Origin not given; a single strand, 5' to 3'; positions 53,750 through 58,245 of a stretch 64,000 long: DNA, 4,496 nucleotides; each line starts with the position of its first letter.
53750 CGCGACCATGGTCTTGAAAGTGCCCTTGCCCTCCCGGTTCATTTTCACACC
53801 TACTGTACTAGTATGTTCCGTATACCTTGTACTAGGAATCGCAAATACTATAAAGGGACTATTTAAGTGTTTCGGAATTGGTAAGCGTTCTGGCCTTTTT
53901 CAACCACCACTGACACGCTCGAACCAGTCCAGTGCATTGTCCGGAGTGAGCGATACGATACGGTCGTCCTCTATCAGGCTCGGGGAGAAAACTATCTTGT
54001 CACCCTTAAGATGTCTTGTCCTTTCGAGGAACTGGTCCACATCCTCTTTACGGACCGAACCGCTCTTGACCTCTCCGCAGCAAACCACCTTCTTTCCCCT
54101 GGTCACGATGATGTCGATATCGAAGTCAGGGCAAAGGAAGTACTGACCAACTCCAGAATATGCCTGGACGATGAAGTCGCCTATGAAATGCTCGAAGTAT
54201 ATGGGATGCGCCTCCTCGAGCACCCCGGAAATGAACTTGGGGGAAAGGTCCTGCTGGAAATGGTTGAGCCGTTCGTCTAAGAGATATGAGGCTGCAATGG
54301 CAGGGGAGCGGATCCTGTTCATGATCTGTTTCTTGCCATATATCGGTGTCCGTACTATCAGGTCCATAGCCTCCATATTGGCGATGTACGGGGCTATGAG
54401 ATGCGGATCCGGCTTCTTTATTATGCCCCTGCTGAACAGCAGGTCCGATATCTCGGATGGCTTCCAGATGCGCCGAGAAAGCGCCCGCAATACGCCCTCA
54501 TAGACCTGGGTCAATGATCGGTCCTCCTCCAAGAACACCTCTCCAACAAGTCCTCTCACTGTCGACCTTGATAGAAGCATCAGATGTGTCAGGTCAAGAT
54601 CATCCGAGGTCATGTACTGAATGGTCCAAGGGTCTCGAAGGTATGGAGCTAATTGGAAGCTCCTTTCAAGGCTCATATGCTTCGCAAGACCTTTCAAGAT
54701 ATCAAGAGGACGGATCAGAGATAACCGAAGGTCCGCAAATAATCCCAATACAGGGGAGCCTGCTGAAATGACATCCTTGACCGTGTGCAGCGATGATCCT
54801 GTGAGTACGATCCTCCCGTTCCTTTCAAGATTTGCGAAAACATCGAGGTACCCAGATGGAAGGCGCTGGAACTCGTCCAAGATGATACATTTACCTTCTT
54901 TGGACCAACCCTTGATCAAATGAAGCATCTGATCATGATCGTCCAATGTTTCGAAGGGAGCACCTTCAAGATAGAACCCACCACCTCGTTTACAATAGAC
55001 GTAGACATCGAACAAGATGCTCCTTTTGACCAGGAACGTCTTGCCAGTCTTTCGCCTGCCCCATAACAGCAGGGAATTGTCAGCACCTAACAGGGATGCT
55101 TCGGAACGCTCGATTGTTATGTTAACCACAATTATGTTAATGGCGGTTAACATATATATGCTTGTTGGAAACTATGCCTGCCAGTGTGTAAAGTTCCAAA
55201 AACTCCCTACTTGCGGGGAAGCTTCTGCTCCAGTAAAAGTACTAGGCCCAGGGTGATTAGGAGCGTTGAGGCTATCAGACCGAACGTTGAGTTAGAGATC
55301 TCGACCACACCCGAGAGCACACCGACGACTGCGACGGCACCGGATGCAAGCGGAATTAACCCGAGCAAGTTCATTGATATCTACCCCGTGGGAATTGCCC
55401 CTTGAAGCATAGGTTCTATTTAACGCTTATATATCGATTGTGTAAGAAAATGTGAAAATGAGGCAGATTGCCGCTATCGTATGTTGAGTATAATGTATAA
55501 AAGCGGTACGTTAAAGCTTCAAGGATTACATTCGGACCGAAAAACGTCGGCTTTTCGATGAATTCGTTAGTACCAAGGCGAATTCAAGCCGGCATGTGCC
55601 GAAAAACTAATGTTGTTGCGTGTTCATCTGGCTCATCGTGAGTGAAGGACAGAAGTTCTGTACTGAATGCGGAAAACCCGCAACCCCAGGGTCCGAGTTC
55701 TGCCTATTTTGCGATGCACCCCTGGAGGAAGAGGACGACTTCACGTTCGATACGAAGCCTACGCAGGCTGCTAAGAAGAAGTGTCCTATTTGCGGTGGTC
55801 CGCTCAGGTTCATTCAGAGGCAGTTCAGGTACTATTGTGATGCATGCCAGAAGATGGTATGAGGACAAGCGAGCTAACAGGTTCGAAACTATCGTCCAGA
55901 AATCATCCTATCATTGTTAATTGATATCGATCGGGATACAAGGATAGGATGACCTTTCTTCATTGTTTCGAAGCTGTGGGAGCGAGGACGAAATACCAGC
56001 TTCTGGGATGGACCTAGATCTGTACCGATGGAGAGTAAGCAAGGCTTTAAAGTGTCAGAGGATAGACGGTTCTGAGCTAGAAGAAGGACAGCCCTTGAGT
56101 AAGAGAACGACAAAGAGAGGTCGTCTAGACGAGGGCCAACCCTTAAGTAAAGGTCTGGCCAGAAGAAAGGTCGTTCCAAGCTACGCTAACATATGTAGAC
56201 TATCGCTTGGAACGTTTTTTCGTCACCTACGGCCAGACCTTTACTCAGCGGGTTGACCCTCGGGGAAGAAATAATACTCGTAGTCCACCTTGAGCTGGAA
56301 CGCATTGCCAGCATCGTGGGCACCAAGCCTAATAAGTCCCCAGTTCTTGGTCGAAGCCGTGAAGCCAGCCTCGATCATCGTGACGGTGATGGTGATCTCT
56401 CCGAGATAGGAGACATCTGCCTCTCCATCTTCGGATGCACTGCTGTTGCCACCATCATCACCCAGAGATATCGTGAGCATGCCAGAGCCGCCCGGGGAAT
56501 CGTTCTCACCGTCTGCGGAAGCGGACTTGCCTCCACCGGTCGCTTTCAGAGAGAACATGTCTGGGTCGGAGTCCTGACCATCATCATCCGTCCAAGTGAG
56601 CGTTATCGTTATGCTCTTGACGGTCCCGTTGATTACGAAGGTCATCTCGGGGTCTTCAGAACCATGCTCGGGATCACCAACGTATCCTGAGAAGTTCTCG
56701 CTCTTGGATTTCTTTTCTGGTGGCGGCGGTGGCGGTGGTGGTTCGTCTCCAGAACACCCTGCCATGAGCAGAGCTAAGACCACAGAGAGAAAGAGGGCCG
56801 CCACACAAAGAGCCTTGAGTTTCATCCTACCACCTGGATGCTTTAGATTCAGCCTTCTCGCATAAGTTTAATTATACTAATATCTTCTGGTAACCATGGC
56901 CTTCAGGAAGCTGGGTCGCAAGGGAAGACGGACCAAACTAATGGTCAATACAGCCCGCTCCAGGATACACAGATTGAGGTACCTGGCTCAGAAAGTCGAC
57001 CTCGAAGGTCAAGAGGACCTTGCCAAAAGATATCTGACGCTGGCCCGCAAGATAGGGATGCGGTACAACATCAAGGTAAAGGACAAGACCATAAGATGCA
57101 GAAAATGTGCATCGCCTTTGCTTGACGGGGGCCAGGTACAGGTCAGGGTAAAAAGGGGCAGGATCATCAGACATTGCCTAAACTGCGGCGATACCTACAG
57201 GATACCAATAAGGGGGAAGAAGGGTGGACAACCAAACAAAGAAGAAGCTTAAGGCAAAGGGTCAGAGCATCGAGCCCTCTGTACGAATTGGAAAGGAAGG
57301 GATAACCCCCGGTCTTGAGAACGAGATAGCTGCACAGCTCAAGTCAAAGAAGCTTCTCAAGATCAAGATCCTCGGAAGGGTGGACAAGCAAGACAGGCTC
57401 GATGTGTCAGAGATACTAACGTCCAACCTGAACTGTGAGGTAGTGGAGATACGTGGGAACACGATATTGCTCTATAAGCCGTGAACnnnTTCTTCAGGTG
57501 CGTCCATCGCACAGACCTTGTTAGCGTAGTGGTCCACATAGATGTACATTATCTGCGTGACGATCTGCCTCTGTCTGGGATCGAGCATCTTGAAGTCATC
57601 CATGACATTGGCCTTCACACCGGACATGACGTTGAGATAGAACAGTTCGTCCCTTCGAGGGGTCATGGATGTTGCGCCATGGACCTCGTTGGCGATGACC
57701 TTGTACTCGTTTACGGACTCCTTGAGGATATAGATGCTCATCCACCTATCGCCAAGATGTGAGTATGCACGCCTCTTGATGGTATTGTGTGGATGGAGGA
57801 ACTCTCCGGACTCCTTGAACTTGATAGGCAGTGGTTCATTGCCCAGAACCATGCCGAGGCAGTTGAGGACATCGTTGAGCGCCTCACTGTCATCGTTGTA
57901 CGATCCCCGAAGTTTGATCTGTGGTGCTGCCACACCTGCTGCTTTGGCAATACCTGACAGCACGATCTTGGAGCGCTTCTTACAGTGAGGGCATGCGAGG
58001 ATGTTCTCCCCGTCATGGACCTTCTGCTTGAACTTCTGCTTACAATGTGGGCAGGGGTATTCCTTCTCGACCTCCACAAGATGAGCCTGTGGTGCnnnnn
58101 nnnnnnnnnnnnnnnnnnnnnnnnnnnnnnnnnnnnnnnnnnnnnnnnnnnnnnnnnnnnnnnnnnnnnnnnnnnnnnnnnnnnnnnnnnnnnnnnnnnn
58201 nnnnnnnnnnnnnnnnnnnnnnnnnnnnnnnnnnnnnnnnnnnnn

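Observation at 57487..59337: Cytoplasmic protein with a roughly 200-residue mucin-like Thr/Ala spacer, prion-like Q/Y/G segment and zinc ribbon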

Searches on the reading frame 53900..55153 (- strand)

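Call 5: search_protein_families(library=pfam, proteins=[window:53900-55153:-], max_evalue=0.1)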
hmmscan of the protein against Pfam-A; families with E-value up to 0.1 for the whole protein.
window:53900-55153:- (417 aa): 3 families
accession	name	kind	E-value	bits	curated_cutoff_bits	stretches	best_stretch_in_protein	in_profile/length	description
PF13173.12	AAA_14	-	8.2e-08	32.8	27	1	27-126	4-104/129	AAA domain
PF01443.25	Viral_helicase1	-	0.00071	19.9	21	1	37-119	10-92/228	Viral superfamily 1 RNA helicase core domain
PF13401.12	AAA_22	-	0.0036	18.1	27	0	26-109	6-104/130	AAA domain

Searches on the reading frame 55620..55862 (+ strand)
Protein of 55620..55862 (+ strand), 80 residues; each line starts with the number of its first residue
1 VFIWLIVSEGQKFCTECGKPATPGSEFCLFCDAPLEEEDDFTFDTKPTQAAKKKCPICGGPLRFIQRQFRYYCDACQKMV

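Call 5: search_protein_families(library=pfam, proteins=[window:55620-55862:+], max_evalue=0.1)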
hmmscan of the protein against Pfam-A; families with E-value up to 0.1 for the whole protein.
window:55620-55862:+ (80 aa): 21 families
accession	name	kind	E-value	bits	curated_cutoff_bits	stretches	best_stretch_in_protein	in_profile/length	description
PF12773.13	DZR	-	1e-07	32.4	27.3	2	8-41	9-40/45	Double zinc ribbon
PF13248.11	Zn_ribbon_3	-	2.2e-06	27.4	27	2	6-20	11-25/26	zinc-ribbon domain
PF13240.11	Zn_Ribbon_1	-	1.2e-05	25.3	25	2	13-31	1-19/23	zinc-ribbon domain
PF11781.13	Zn_ribbon_RRN7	-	7.4e-05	22.7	27.1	0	8-18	18-28/32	Zinc-finger of RNA-polymerase I-specific TFIIB, Rrn7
PF14803.11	Zn_ribbon_Nudix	-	0.00048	20.4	25.6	0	55-78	3-30/34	Nudix N-terminal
PF18912.6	DZR_2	-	0.0014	18.9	27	0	11-31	36-55/56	Double zinc ribbon domain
PF07191.17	Zn_ribbon_6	-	0.0063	16.9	25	0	14-79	3-58/67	Double zinc ribbon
PF11290.13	DUF3090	-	0.0067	16.7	27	0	6-28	148-170/170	Protein of unknown function (DUF3090)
PF03107.22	C1_2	-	0.011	16.5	26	1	46-77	11-40/48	C1 domain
PF08792.16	A2L_zn_ribbon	-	0.015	15.4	22.9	1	53-77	4-28/33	A2L zinc ribbon domain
PF13920.12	zf-C3HC4_3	-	0.019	15.2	27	0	13-36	25-47/49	Zinc finger, C3HC4 type (RING finger)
PF08063.17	Zn_ribbon_PADR1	-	0.02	15.1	25.1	1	53-73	3-22/42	PADR1 domain, zinc ribbon fold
PF17032.10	Zn_ribbon_15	-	0.024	15.9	28.9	1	9-31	50-72/73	zinc-ribbon family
PF01599.25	Ribosomal_S27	-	0.024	15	22.3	0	47-77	12-42/44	Ribosomal protein S27a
PF19108.5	DUF5795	-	0.046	14.2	27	0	38-60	22-44/74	Family of unknown function (DUF5795)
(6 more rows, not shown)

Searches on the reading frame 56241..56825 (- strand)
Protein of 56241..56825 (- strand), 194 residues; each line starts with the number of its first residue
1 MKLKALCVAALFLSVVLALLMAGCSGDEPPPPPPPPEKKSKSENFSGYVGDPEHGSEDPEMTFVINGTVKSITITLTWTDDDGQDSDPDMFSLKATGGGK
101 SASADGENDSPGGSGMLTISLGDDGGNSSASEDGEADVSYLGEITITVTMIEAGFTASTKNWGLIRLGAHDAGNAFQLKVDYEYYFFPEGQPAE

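Call 5: search_protein_families(library=pfam, proteins=[window:56241-56825:-], max_evalue=0.1)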
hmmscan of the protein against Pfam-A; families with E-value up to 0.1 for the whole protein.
window:56241-56825:- (194 aa): 1 family
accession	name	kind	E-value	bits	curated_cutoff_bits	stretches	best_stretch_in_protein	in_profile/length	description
PF08770.17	SoxZ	-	0.0084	16.2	25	1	56-86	63-93/98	Sulphur oxidation protein SoxZ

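Call 6: search_protein_families(library=ncbifam, proteins=[window:56241-56825:-], max_evalue=0.1)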
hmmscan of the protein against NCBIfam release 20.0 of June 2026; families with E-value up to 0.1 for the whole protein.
window:56241-56825:- (194 aa): 4 families
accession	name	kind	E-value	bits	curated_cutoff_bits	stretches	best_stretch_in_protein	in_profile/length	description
NF058595.1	invert_tail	domain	0.03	14.7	37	1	4-34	52-82/113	lipo-invert putative C-terminal anchoring domain-containing protein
NF051869.1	StalkProtStpX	equivalog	0.058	12.7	450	1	6-45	6-45/516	stalk-specific protein StpX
TIGR04490.1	SoxZ_true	equivalog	0.065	13.2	76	0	56-86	62-92/98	thiosulfate oxidation carrier complex protein SoxZ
NF041850.1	VI_secsys_TagV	equivalog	0.078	12.7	300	0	13-34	7-26/166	type VI secretion system accessory protein TagV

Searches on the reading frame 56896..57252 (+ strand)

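Call 5: search_protein_families(library=pfam, proteins=[window:56896-57252:+], max_evalue=0.1)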
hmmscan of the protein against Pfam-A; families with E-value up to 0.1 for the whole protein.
window:56896-57252:+ (118 aa): 3 families
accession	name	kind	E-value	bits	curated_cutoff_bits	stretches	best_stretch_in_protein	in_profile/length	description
PF04032.22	Rpr2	-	1.4e-08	35.3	29.3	1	26-98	1-90/90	RNAse P Rpr2/Rpp21/SNM1 subunit domain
PF00707.27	IF3_C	-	0.036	14.4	34.8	1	51-93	4-47/86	Translation initiation factor IF-3, C-terminal domain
PF13719.11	Zn_ribbon_5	-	0.094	12.9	29.3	0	58-73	18-33/37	zinc-ribbon domain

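Call 6: search_protein_families(library=ncbifam, proteins=[window:56896-57252:+], max_evalue=0.1)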
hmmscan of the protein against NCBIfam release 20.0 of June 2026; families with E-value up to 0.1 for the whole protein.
window:56896-57252:+ (118 aa): 1 family
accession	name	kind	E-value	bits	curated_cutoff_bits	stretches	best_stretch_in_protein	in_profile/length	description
NF003045.0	PRK03954.1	equivalog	2.6e-13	50.2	162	1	11-106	9-109/121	ribonuclease P protein component 4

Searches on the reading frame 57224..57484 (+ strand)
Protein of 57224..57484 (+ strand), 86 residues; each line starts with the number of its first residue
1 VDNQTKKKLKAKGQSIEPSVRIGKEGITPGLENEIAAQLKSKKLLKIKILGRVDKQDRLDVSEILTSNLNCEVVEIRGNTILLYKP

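Call 5: search_protein_families(library=pfam, proteins=[window:57224-57484:+], max_evalue=0.1)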
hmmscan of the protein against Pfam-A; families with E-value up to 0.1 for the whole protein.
window:57224-57484:+ (86 aa): 1 family
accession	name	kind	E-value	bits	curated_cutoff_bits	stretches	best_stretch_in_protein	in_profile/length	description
PF01985.26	CRS1_YhbY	-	2.4e-20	73.1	27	1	1-85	1-84/84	CRS1 / YhbY (CRM) domain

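Call 6: search_protein_families(library=ncbifam, proteins=[window:57224-57484:+], max_evalue=0.1)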
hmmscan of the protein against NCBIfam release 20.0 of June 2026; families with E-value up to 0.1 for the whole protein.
window:57224-57484:+ (86 aa): 2 families
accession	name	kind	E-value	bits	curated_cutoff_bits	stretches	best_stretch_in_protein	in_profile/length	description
TIGR00253.1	RNA_bind_YhbY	equivalog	4.2e-16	59.3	78.5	1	4-86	4-85/96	ribosome assembly RNA-binding protein YhbY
NF007669.0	PRK10343.1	equivalog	1e-08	35.4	175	1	4-86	6-87/97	ribosome assembly RNA-binding protein YhbY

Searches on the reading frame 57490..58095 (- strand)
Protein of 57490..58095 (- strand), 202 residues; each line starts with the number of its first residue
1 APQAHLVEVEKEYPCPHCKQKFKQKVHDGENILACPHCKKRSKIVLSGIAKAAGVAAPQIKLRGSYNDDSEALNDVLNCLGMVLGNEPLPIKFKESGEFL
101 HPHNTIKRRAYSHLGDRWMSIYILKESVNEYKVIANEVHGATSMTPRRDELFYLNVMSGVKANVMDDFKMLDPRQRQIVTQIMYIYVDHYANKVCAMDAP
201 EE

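Call 20: search_protein_representatives(protein=window:57490-58080:-)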
Query: 197 residues. Proteins with E-value up to 0.001 (for the whole library): 23; up to 1e-10: 18; up to 1e-30: 1. The best 23 are listed.
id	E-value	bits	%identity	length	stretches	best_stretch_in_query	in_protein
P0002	1.6e-130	448.8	99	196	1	2-197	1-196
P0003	5.9e-29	117.4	36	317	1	7-186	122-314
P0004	2.4e-24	102.4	33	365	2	57-184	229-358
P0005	6.2e-24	101.1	38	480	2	67-195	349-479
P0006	1.5e-23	99.8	35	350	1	8-186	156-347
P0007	7.9e-22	94.2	37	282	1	7-151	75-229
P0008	5.9e-21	91.3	34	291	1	47-186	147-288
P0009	3.3e-20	88.9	37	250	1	60-189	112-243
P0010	1.2e-19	87.1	33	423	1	53-188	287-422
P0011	1.6e-19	86.7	34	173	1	62-189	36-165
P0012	1.2e-18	83.8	32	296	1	53-188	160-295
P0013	4.4e-18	82.0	35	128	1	66-186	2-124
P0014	5.1e-18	81.8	32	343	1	53-186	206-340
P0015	3.4e-16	75.8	30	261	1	51-182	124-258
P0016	4.4e-15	72.2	35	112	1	84-187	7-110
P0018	5.2e-14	68.7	35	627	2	67-176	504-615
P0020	7.0e-09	51.9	32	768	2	73-183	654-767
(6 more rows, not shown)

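Call 24: find_homologous_proteins(query=P0003, max_evalue=0.00001)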
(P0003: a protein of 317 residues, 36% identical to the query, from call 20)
Query P0003 (317 aa): 35 proteins with E <= 0.00001 among 332 candidates.
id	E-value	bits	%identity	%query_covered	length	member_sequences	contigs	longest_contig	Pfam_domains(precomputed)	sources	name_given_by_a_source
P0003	7.4e-216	733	100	100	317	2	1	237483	-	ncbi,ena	-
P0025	6.1e-185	632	84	100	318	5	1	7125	-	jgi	jgi:hypothetical protein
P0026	4.0e-170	583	78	100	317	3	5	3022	-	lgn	-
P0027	1.3e-165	568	76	100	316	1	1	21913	-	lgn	-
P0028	6.0e-164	563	73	100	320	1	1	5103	-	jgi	jgi:hypothetical protein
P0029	1.7e-161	555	75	100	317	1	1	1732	-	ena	-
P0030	5.4e-161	553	73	100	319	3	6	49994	-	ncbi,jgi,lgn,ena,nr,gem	ncbi:MAG TPA: hypothetical protein ENK47_00730 [Euryarchaeota archaeon]|nr:hypothetical protein [Eur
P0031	9.8e-161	552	72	100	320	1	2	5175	-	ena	-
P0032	1.2e-150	519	69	100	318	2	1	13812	-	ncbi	ncbi:MAG: hypothetical protein ACMUHB_04475 [Thermoplasmatota archaeon]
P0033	1.7e-150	519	70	99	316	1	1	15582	-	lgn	-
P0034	4.4e-150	517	69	100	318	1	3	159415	-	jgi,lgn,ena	-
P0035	1.3e-149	516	69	100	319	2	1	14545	-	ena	-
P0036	2.1e-147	509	69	100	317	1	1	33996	-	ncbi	ncbi:MAG: hypothetical protein ACMUIE_08585 [Thermoplasmatota archaeon]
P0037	1.2e-145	503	68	100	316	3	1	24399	-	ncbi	ncbi:MAG: hypothetical protein ACMUFK_00725 [Thermoplasmatota archaeon]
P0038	4.1e-145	501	68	99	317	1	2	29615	-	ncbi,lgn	ncbi:MAG: hypothetical protein R6V01_06905 [Thermoplasmatota archaeon]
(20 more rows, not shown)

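Call 31: search_protein_families(library=pfam, proteins=[P0020, P0018], max_evalue=0.01)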
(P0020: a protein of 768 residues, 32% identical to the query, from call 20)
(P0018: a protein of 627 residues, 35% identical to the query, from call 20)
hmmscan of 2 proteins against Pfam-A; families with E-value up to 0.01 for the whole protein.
P0020 (768 aa): 0 families

P0018 (627 aa): 2 families
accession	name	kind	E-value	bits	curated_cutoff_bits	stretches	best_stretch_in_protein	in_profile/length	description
PF02095.21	Extensin_1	-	5.7e-10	39.7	105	2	200-340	3-143/171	Extensin-like protein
PF13885.11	Keratin_B2_2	-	2e-07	31.2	27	0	130-171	3-44/45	Keratin, high sulfur B2 protein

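Call 55: find_related_loci(query=window:57490-58080:-, collection=genome_contigs, flank=6000)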
Query window:57490-58080:- (197 aa) in genome_contigs; peptide patterns used: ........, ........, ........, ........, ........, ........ (x = any residue, [..] = any of these).
103 stretches matched a pattern, but none encodes a relative of the query by tblastn (E <= 1e-3).

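Call 62: find_encoding_contigs(protein=P0002, flank=6000, max_places=6)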
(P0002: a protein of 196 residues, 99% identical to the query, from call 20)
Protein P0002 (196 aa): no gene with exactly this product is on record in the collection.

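Call 65: find_related_loci(query=window:57490-58080:-, collection=metagenome_contigs, flank=4000)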
Query window:57490-58080:- (197 aa) in metagenome_contigs; peptide patterns used: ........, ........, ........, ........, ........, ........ (x = any residue, [..] = any of these).
123 stretches matched a pattern, but none encodes a relative of the query by tblastn (E <= 1e-3).

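Call 70: search_protein_families(library=ncbifam, proteins=[P0020, P0003], max_evalue=0.1)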
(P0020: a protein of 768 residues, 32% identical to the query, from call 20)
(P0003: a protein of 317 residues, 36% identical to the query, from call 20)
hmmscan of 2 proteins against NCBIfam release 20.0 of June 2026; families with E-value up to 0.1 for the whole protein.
P0020 (768 aa): 3 families
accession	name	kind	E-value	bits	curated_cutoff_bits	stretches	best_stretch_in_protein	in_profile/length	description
TIGR02228.1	sigpep_I_arch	equivalog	9.5e-07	28.8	51.85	1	46-142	9-81/158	signal peptidase I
NF041013.1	T4P_ComGE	equivalog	0.016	15.3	49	1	281-346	11-73/83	competence type IV pilus minor pilin ComGE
TIGR02605.1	CxxC_CxxC_SSSS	subfamily_domain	0.05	13.7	31.3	1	483-512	6-36/52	FmdB family zinc ribbon protein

P0003 (317 aa): 0 families

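Call 86: search_protein_families(library=phrogs, proteins=[window:57490-58095:-, P0003], max_evalue=0.01)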
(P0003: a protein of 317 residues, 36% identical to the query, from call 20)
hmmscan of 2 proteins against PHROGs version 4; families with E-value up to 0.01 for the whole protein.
window:57490-58095:- (202 aa): 4 families
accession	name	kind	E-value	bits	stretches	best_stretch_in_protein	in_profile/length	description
phrog_1076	-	transcription regulation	0.00082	19.8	1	11-76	94-153/339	FmdB-like transcriptional regulator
phrog_9188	-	unknown function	0.0032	18.7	1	8-39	34-61/70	-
phrog_5602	-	unknown function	0.0046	17.6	1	14-43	20-53/60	-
phrog_25323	-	unknown function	0.0064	17.4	0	8-47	78-115/159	-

P0003 (317 aa): 0 families

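Call 87: search_protein_families(library=padloc, proteins=[window:57490-58095:-, P0003], max_evalue=0.01)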
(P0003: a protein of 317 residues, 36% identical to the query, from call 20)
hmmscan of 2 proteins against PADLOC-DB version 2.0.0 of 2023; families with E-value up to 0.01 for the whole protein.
window:57490-58095:- (202 aa): 1 family
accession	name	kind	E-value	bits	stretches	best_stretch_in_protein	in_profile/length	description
PDLC02578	DrmB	-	0.009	13.4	0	6-67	64-121/460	DrmB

P0003 (317 aa): 0 families
